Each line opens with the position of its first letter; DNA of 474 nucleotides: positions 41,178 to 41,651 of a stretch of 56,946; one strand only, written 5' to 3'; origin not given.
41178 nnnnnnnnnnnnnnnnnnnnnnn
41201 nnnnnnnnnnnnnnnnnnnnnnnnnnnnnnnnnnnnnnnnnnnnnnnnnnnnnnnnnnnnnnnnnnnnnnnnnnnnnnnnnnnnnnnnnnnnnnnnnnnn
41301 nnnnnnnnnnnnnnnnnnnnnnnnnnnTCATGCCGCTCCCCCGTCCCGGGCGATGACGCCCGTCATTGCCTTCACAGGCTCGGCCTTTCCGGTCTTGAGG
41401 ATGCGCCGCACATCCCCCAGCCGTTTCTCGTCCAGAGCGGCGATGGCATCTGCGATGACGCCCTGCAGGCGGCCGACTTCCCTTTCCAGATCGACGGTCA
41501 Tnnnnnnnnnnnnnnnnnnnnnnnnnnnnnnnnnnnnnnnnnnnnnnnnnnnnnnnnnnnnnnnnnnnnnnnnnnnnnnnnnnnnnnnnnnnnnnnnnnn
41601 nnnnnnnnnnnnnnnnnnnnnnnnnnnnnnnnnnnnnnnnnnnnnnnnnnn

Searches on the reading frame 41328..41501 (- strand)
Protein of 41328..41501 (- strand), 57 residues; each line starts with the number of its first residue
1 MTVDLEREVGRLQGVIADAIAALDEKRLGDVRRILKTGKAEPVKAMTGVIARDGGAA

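Call 65: find_encoding_contigs(protein=window:41328-41501:-, flank=750, max_places=10)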
Protein window:41328-41501:- (57 aa): 22 contigs read that carry it; 9 places shown.
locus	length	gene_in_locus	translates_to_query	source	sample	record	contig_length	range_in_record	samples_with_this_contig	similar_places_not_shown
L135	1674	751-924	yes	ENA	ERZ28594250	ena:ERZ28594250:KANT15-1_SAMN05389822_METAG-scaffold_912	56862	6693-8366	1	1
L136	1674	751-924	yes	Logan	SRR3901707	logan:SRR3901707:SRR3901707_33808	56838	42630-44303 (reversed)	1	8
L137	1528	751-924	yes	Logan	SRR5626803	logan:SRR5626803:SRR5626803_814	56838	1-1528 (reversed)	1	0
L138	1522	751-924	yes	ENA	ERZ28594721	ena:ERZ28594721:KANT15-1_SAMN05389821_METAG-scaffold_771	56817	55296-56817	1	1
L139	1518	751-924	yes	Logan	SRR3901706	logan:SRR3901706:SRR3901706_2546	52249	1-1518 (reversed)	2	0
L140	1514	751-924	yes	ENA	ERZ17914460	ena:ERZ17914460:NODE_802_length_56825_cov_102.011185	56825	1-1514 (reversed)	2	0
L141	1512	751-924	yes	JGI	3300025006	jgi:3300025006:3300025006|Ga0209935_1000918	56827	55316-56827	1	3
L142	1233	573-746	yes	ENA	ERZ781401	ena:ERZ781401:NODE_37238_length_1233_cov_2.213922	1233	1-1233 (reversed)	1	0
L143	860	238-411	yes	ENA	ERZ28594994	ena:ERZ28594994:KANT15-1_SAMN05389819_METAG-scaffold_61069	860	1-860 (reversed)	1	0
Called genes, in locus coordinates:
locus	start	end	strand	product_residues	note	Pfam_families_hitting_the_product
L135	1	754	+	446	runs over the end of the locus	PF20188:DUF6551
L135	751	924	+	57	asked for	-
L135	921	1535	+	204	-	PF05063:MT-A70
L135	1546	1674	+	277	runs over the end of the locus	PF13730:HTH_36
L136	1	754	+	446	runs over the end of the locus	PF20188:DUF6551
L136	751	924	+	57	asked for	-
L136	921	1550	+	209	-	PF05063:MT-A70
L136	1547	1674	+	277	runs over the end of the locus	PF13730:HTH_36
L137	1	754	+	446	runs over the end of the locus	PF20188:DUF6551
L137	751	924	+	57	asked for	-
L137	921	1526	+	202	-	?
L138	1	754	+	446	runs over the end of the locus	PF20188:DUF6551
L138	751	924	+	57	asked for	-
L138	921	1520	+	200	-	?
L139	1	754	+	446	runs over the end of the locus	PF20188:DUF6551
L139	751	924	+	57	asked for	-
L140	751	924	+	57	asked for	-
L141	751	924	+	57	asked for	-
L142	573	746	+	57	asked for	-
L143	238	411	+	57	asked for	-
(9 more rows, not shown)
